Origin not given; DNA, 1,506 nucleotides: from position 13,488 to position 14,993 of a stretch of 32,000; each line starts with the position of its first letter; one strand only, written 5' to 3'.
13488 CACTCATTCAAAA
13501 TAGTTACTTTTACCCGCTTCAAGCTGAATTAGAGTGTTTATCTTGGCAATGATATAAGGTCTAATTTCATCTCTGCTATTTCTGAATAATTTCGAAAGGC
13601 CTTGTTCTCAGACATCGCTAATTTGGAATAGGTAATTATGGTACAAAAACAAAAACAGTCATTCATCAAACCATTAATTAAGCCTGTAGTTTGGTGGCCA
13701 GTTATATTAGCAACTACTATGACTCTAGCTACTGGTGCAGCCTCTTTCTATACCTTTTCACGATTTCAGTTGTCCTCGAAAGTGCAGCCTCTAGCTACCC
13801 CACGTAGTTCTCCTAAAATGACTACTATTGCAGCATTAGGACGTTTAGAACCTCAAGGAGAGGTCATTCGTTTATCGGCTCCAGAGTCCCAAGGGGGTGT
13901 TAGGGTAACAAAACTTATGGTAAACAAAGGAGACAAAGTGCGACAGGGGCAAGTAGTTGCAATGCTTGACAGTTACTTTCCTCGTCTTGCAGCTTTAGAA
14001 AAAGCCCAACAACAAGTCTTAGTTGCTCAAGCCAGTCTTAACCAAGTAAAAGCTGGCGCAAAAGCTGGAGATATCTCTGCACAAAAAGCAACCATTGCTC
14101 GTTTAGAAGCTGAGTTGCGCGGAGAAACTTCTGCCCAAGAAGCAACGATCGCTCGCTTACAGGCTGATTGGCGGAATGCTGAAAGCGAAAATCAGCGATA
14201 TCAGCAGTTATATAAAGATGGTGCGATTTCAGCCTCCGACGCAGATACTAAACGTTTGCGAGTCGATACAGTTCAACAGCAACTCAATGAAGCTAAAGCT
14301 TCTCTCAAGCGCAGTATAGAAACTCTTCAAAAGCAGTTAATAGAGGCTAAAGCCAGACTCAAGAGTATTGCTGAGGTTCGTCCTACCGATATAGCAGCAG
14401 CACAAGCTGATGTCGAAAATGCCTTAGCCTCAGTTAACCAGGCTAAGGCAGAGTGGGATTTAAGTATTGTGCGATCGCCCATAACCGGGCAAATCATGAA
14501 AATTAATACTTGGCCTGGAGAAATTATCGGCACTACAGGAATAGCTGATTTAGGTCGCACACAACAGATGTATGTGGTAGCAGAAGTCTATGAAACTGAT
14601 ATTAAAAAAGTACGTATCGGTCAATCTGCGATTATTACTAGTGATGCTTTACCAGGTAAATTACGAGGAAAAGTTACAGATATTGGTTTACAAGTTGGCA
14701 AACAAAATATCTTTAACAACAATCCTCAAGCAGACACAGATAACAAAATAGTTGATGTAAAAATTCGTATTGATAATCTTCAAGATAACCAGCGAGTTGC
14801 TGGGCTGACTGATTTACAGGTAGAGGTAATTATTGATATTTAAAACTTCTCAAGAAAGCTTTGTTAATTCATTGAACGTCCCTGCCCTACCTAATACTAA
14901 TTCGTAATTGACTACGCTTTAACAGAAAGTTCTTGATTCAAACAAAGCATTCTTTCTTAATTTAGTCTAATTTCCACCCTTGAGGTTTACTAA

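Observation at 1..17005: PUFA-synthase/Hgl-type lipid synthase operon divergently coupled to a complete DevBCA exporter, with two small DNA-binding genes in the spacer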

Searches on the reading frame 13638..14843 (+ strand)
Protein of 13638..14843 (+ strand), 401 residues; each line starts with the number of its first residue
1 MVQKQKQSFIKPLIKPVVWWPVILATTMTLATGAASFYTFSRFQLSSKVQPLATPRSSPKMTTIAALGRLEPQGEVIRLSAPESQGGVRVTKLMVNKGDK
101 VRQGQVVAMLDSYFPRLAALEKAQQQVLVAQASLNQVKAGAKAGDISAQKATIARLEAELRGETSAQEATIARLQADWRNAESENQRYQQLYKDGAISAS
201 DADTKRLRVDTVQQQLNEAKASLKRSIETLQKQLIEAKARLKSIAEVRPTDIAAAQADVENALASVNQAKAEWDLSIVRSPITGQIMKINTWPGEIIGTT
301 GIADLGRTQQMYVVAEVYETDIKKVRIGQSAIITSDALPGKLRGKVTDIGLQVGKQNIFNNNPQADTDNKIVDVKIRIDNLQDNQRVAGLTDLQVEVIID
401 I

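Call 3: search_protein_families(library=pfam, proteins=[window:13638-14843:+])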
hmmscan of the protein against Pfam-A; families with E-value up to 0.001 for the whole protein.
window:13638-14843:+ (401 aa): 2 families
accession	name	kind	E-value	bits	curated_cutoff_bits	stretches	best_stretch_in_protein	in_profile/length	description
PF16576.10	HlyD_D23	-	2.2e-10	40.6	30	1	63-354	5-189/214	Barrel-sandwich domain of CusB or HlyD membrane-fusion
PF13437.12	HlyD_3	-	6.6e-09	36.9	22.2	1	278-355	2-82/106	HlyD family secretion protein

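Call 6: search_protein_families(library=ncbifam, proteins=[window:13638-14843:+])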
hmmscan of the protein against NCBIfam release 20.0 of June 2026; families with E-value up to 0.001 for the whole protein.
window:13638-14843:+ (401 aa): 15 families
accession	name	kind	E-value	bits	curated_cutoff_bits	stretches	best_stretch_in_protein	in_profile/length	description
TIGR02971.1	heterocyst_DevB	subfamily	5.6e-109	364.5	129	1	64-399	1-327/327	ABC exporter membrane fusion protein, DevB family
TIGR00998.1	8a0101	subfamily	8.2e-25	87.4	390.8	1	89-363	52-293/334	EmrA/EmrK family multidrug efflux transporter periplasmic adaptor subunit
TIGR01730.1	RND_mfp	subfamily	1.6e-22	79.9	94.9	3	251-381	110-230/322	efflux RND transporter periplasmic adaptor subunit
NF002939.0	PRK03598.1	equivalog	7.3e-22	78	393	2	145-346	90-277/332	secretion protein HlyD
TIGR01843.1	type_I_hlyD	subfamily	2.5e-16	59.7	208.65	2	145-350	140-352/422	HlyD family type I secretion periplasmic adaptor subunit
NF007785.0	PRK10476.1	equivalog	4.3e-14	52.1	376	1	86-357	55-292/347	multidrug transporter subunit MdtN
TIGR03794.1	NHLM_micro_HlyD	equivalog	2.5e-13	49.7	156.2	1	71-350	53-337/421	NHLP bacteriocin system secretion protein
TIGR00999.1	8a0102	subfamily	7.2e-13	48.3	319.3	1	245-357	60-175/271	CzcB/NccB family metal efflux transporter periplasmic adaptor subunit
NF008606.0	PRK11578.1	equivalog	1.5e-08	34.2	342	1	246-349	154-262/371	macrolide transporter subunit MacA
NF011715.0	PRK15136.1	equivalog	2.7e-08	32.9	563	1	256-371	196-313/390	multidrug efflux MFS transporter periplasmic adaptor subunit EmrA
NF007850.1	PRK10559.1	equivalog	2.6e-07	30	400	1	251-388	123-270/303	p-hydroxybenzoic acid efflux pump subunit AaeA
NF045904.1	RND-peri-MexE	equivalog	3.2e-06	26.3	714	1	208-312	102-210/390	multidrug efflux RND transporter periplasmic adaptor subunit MexE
NF000272.2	OqxA_adapt_sub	exception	5e-06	25.7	835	1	192-367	90-275/391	multidrug efflux RND transporter periplasmic adaptor subunit OqxA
NF033138.2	RND-peri-MexC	equivalog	4.9e-05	22.6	625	0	213-313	114-209/375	MexC family multidrug efflux RND transporter periplasmic adaptor subunit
NF007132.1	PRK09578.1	equivalog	0.00041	19.2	512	0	250-311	148-209/396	MexX/AxyX family multidrug efflux RND transporter periplasmic adaptor subunit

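Call 32: find_homologous_proteins(query=window:13638-14843:+, max_evalue=1e-20)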
Query window:13638-14843:+ (401 aa): 3759 proteins with E <= 1e-20 among 8000 candidates; the best 120 are listed.
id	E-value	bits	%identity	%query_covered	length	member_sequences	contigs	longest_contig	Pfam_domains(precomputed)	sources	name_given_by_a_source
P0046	7.7e-242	820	97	100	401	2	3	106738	PF25876.1,PF25881.1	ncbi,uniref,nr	ncbi:ABC exporter membrane fusion protein [Nostoc sp. UCD121]|uniref:ABC exporter membrane fusion pr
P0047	1.8e-228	776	90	100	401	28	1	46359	PF25973.1,PF25876.1,PF25881.1,PF25990.1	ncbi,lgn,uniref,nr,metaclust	ncbi:ABC transporter permease [Nostoc sp. KVJ20]|uniref:ABC exporter membrane fusion protein n=1 Tax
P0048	4.2e-221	751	88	100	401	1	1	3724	PF25876.1,PF25881.1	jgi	jgi:HlyD family secretion protein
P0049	9.0e-220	747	90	100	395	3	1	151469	PF25876.1,PF25881.1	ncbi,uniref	ncbi:ABC exporter membrane fusion protein [Nostoc sp. UIC 10607]|uniref:ABC exporter membrane fusion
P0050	1.2e-209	714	84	100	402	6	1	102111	PF25876.1,PF25881.1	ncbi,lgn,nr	ncbi:MAG: ABC exporter membrane fusion protein [Nostoc sp. SerVER01]|nr:ABC exporter membrane fusion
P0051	1.2e-209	714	84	100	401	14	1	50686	PF25876.1,PF25881.1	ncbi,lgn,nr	ncbi:MAG: ABC exporter membrane fusion protein [Nostoc sp. CreGUA01]|nr:ABC exporter membrane fusion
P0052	2.7e-208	709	84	100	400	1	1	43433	PF25876.1,PF25881.1,PF25990.1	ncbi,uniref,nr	ncbi:ABC exporter membrane fusion protein [Nostoc sp. PA-18-2419]|uniref:ABC exporter membrane fusio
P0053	6.1e-208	708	84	100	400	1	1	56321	PF25984.1,PF25876.1,PF25881.1,PF25990.1,PF25917.1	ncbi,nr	ncbi:MAG: ABC exporter membrane fusion protein [Nostoc sp. S4]|nr:ABC exporter membrane fusion prote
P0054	1.8e-206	703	83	100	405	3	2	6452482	PF25876.1,PF25881.1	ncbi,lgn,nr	ncbi:HlyD family secretion protein [Nostoc linckia NIES-25]|nr:HlyD family secretion protein [Nostoc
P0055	2.5e-204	696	82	100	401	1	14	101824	PF25876.1,PF25881.1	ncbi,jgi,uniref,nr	ncbi:ABC transporter permease [Nostoc linckia z18]|jgi:HlyD family secretion protein|uniref:ABC tran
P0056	3.7e-203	692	82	100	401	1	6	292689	PF25876.1,PF25881.1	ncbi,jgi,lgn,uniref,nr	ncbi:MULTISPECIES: ABC exporter membrane fusion protein [Nostoc]|jgi:HlyD family secretion protein|u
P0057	4.9e-203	692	81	100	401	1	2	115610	PF25876.1,PF25881.1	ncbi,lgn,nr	ncbi:MAG: ABC exporter membrane fusion protein [Nostoc sp. ChiSLP01]|nr:ABC exporter membrane fusion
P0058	6.6e-203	692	82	100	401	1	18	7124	PF25876.1,PF25881.1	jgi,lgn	-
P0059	5.5e-193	659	79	100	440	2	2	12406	PF25876.1,PF25881.1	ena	-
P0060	2.3e-192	657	78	100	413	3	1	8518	PF25973.1,PF25876.1,PF25990.1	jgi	jgi:HlyD family secretion protein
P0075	1.6e-177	608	73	100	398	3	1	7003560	PF25973.1,PF25876.1,PF25881.1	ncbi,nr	ncbi:ABC exporter membrane fusion protein [Cylindrospermum stagnale]|nr:ABC exporter membrane fusion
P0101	8.7e-167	573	71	100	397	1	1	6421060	PF25973.1,PF25876.1,PF25881.1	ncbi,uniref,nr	ncbi:ABC exporter membrane fusion protein [Nostoc sp. UHCC 0870]|uniref:ABC exporter membrane fusion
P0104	2.0e-166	572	70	100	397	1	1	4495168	PF25994.1,PF25984.1,PF25917.1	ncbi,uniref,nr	ncbi:ABC exporter membrane fusion protein [Anabaenopsis elenkinii]|uniref:ABC exporter membrane fusi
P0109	7.0e-166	570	71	100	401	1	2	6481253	PF25881.1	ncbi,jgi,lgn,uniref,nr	ncbi:MAG: ABC exporter membrane fusion protein [Pelatocladus maniniholoensis HA4357-MV3]|jgi:HlyD fa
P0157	1.7e-158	545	68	100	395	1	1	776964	PF25990.1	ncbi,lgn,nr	ncbi:ABC transporter permease [Nostoc sp. ATCC 43529]|nr:ABC transporter permease [Nostoc sp. ATCC 4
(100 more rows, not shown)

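Call 33: find_encoding_contigs(protein=P0157, flank=10000, max_places=2)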
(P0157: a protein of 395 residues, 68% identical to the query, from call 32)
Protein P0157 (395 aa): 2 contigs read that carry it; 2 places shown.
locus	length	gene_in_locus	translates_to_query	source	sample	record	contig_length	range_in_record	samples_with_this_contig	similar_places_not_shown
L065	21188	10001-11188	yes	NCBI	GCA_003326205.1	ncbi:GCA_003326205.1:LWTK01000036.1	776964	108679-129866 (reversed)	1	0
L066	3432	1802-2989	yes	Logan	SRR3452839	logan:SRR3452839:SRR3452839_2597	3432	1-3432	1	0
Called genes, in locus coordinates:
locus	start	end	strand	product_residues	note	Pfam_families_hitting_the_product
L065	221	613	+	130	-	-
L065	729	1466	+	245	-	PF01471:PG_binding_1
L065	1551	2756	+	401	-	PF13433:Peripla_BP_5 (weak), PF13458:Peripla_BP_6, PF13407:Peripla_BP_4 (faint), PF01094:ANF_receptor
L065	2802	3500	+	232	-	PF13489:Methyltransf_23, PF13649:Methyltransf_25 (weak), PF13847:Methyltransf_31, PF08241:Methyltransf_11 (weak)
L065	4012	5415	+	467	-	PF00117:GATase (faint)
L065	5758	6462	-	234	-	-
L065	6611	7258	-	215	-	PF04542:Sigma70_r2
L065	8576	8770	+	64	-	-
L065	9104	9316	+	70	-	-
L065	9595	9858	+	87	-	-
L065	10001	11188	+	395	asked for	PF25990:Beta-barrel_YknX (weak)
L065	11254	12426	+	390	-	PF02687:FtsX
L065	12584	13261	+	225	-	PF02463:SMC_N (weak), PF00005:ABC_tran, PF13304:AAA_21 (faint)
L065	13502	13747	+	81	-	-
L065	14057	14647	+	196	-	PF00849:PseudoU_synth_2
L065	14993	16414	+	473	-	PF07690:MFS_1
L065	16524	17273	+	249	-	PF00106:adh_short, PF23441:SDR (weak), PF01370:Epimerase (faint), PF08659:KR, PF13561:adh_short_C2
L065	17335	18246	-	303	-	PF00487:FA_desaturase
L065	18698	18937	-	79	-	-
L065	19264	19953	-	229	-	PF01385:OrfB_IS605, PF07282:Cas12f1-like_TNB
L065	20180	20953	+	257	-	PF07683:CobW_C (faint)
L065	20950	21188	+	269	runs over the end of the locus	PF00149:Metallophos, PF12850:Metallophos_2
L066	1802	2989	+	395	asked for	PF25990:Beta-barrel_YknX (weak)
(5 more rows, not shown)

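Call 36: find_encoding_contigs(protein=P0075, flank=10000, max_places=1)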
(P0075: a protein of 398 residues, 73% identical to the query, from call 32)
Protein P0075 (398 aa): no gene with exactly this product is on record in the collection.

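Call 37: find_encoding_contigs(protein=P0109, flank=10000, max_places=1)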
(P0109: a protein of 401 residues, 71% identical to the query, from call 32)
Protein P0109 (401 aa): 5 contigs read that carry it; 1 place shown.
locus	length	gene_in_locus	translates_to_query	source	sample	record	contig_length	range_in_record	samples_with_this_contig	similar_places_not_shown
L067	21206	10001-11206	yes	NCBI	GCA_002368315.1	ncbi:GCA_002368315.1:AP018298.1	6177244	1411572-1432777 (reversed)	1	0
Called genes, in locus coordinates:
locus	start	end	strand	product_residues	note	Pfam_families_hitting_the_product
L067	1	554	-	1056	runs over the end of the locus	PF00109:ketoacyl-synt, PF02801:Ketoacyl-synt_C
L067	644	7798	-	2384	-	PF00109:ketoacyl-synt, PF02801:Ketoacyl-synt_C, PF16197:KAsynt_C_assoc, PF00698:Acyl_transf_1, PF08659:KR, PF00106:adh_short, PF13561:adh_short_C2 (weak), PF21089:PKS_DH_N, +1 more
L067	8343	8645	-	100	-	-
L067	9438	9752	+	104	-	-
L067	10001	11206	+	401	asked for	PF25881:HH_YBHG (faint)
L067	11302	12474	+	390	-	PF02687:FtsX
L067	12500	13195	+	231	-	PF02463:SMC_N (weak), PF00005:ABC_tran, PF13304:AAA_21 (weak)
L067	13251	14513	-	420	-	-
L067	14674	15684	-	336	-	PF00226:DnaJ, PF01556:DnaJ_C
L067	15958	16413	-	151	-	PF08433:KTI12, PF13671:AAA_33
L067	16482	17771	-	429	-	PF00483:NTP_transferase, PF24894:Hexapep_GlmU (weak), PF25247:LbH_GLGC, PF25084:LbH_EIF2B (faint)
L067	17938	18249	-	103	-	-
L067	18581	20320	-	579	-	PF00082:Peptidase_S8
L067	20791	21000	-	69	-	-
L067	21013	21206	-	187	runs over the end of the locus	PF01327:Pep_deformylase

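Call 52: find_homologous_proteins(query=P0157, max_evalue=1e-20)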
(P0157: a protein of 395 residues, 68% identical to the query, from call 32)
Query P0157 (395 aa): 2039 proteins with E <= 1e-20 among 8000 candidates; the best 120 are listed.
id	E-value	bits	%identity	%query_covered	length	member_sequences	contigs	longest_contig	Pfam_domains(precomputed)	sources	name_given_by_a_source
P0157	1.1e-240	816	100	100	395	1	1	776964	PF25990.1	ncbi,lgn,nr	ncbi:ABC transporter permease [Nostoc sp. ATCC 43529]|nr:ABC transporter permease [Nostoc sp. ATCC 4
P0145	4.1e-225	764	93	100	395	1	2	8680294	PF25876.1,PF25990.1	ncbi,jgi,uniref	ncbi:ABC transporter membrane fusion protein DevB [Nostoc sp. DSM 114161]|jgi:HlyD family secretion 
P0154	1.2e-224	763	93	100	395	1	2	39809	PF25876.1,PF25881.1,PF25990.1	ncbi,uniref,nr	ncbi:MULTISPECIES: ABC exporter membrane fusion protein [Nostoc]|uniref:ABC exporter membrane fusion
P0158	1.7e-223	759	92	100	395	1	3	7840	PF25876.1,PF25990.1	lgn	-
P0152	2.8e-223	758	93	100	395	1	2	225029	PF25876.1,PF25990.1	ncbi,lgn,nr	ncbi:MAG: ABC exporter membrane fusion protein [Nostoc sp. ChiSLP01]|nr:ABC exporter membrane fusion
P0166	6.7e-216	734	89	100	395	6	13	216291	PF25876.1,PF25990.1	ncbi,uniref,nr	ncbi:ABC transporter permease [Nostoc linckia z18]|uniref:ABC transporter permease n=2 Tax=Nostoc li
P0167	4.1e-215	732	89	100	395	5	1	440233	PF25876.1,PF25990.1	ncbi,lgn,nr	ncbi:MAG: ABC exporter membrane fusion protein [Nostoc sp. DedQUE01]|nr:ABC exporter membrane fusion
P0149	1.9e-211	719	88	100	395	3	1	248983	PF25990.1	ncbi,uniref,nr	ncbi:ABC exporter membrane fusion protein [Nostoc spongiaeforme FACHB-130]|uniref:ABC exporter membr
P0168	6.6e-210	714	92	95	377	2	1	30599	PF25876.1,PF25990.1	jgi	-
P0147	1.4e-208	710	87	100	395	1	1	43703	PF25876.1,PF25990.1,PF25917.1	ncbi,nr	ncbi:MAG: ABC exporter membrane fusion protein [Nostoc sp. TH1S01]|nr:ABC exporter membrane fusion p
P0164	6.7e-203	691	85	100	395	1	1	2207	PF25876.1,PF25990.1,PF25917.1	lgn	-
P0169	8.4e-192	655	80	100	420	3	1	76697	PF25917.1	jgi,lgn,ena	jgi:HlyD family secretion protein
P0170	1.5e-188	644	85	95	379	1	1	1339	PF25876.1,PF25990.1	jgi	jgi:HlyD family secretion protein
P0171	2.5e-175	601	73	100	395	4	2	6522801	PF25990.1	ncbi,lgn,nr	ncbi:HlyD family secretion protein [Nostoc sp. NIES-2111]|nr:HlyD family secretion protein [Nostoc s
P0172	4.9e-175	600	74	100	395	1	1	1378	PF25990.1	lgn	-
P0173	2.0e-174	598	75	100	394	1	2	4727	-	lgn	-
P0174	2.6e-173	594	73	100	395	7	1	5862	-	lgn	-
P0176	2.3e-169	581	72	100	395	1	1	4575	PF25990.1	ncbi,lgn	ncbi:MAG: ABC exporter membrane fusion protein [Trichormus sp.]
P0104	3.1e-150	518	65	100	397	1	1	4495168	PF25994.1,PF25984.1,PF25917.1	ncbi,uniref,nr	ncbi:ABC exporter membrane fusion protein [Anabaenopsis elenkinii]|uniref:ABC exporter membrane fusi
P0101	9.5e-146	504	65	100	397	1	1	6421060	PF25973.1,PF25876.1,PF25881.1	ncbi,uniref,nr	ncbi:ABC exporter membrane fusion protein [Nostoc sp. UHCC 0870]|uniref:ABC exporter membrane fusion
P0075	3.4e-145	502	63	100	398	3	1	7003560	PF25973.1,PF25876.1,PF25881.1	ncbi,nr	ncbi:ABC exporter membrane fusion protein [Cylindrospermum stagnale]|nr:ABC exporter membrane fusion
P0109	1.3e-144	500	64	100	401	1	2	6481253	PF25881.1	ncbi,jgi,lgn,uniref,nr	ncbi:MAG: ABC exporter membrane fusion protein [Pelatocladus maniniholoensis HA4357-MV3]|jgi:HlyD fa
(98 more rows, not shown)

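Call 53: list_cluster_members(proteins=[P0171, P0176, P0174, P0173])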
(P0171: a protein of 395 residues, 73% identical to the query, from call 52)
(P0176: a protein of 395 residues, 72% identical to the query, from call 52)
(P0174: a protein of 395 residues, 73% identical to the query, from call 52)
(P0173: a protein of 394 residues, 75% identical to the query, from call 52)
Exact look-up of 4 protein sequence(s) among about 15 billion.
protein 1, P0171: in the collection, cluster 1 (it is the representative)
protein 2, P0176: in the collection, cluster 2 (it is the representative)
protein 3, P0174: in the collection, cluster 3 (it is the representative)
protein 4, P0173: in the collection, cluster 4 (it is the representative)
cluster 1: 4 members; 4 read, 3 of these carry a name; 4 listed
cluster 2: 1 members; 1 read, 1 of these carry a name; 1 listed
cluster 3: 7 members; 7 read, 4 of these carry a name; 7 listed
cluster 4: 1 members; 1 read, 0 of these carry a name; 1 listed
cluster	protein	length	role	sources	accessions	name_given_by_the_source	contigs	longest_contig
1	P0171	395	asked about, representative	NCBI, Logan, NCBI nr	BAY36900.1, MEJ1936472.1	HlyD family secretion protein [Nostoc sp. NIES-2111]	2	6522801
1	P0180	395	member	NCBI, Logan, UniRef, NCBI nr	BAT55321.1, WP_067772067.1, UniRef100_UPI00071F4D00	secretion protein HlyD family protein [Nostoc sp. NIES-3756] | ABC exporter membrane fusion protein n=1 Tax=Nostoc sp. NIES-3756 TaxID=1751286 ... | ABC exporter membrane fusion protein [Nostoc sp. NIES-3756]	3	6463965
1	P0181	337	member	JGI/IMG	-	HlyD family secretion protein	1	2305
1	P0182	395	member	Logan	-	-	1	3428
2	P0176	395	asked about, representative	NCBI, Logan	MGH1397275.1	MAG: ABC exporter membrane fusion protein [Trichormus sp.]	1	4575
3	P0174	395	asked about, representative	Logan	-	-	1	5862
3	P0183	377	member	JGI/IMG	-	HlyD family secretion protein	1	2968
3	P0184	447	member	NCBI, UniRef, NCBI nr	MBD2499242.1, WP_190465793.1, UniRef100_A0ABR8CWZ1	ABC exporter membrane fusion protein [Anabaena azotica] | ABC exporter membrane fusion protein n=1 Tax=Anabaena azotica FACHB-119 TaxID=947527 ...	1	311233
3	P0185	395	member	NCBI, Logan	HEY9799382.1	MAG TPA: ABC exporter membrane fusion protein [Leptolyngbyaceae cyanobacterium]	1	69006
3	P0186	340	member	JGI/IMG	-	HlyD family secretion protein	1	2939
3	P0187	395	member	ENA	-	-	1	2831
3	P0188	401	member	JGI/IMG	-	-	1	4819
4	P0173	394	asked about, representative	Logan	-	-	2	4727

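Call 114: find_encoding_contigs(protein=P0104, flank=10000, max_places=1)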
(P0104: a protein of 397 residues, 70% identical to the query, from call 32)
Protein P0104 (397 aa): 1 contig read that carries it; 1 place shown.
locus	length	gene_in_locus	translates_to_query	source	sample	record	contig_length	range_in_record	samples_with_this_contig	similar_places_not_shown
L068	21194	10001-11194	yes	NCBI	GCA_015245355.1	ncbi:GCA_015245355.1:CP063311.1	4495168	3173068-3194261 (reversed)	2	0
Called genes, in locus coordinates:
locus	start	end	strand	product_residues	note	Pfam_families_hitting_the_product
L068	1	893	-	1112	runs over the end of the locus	PF00109:ketoacyl-synt, PF16197:KAsynt_C_assoc (faint), PF02801:Ketoacyl-synt_C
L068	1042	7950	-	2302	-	PF00109:ketoacyl-synt, PF02801:Ketoacyl-synt_C, PF16197:KAsynt_C_assoc, PF00698:Acyl_transf_1, PF00550:PP-binding (weak), PF08659:KR, PF00106:adh_short, PF13561:adh_short_C2 (weak), +1 more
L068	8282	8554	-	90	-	-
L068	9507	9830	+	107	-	-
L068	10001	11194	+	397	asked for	PF25917:BSH_RND (faint), PF25984:BSH_YknX (weak), PF25994:HH_AprE (weak)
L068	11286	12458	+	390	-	PF02687:FtsX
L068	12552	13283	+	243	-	PF02463:SMC_N, PF00005:ABC_tran, PF13481:AAA_25 (faint), PF13304:AAA_21 (faint)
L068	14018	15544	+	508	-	PF00148:Oxidored_nitro, PF08369:PCP_red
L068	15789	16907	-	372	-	PF00890:FAD_binding_2 (weak), PF01266:DAO, PF01494:FAD_binding_3, PF01946:Thi4 (faint), PF03486:HI0933_like (faint), PF07992:Pyr_redox_2 (weak), PF12831:FAD_oxidored (weak), PF13450:NAD_binding_8, +2 more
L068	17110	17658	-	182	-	PF01765:RRF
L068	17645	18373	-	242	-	PF00696:AA_kinase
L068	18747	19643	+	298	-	PF12146:Hydrolase_4, PF00561:Abhydrolase_1, PF12697:Abhydrolase_6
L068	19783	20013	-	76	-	-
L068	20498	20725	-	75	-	-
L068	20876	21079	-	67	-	PF28158:CTB (weak)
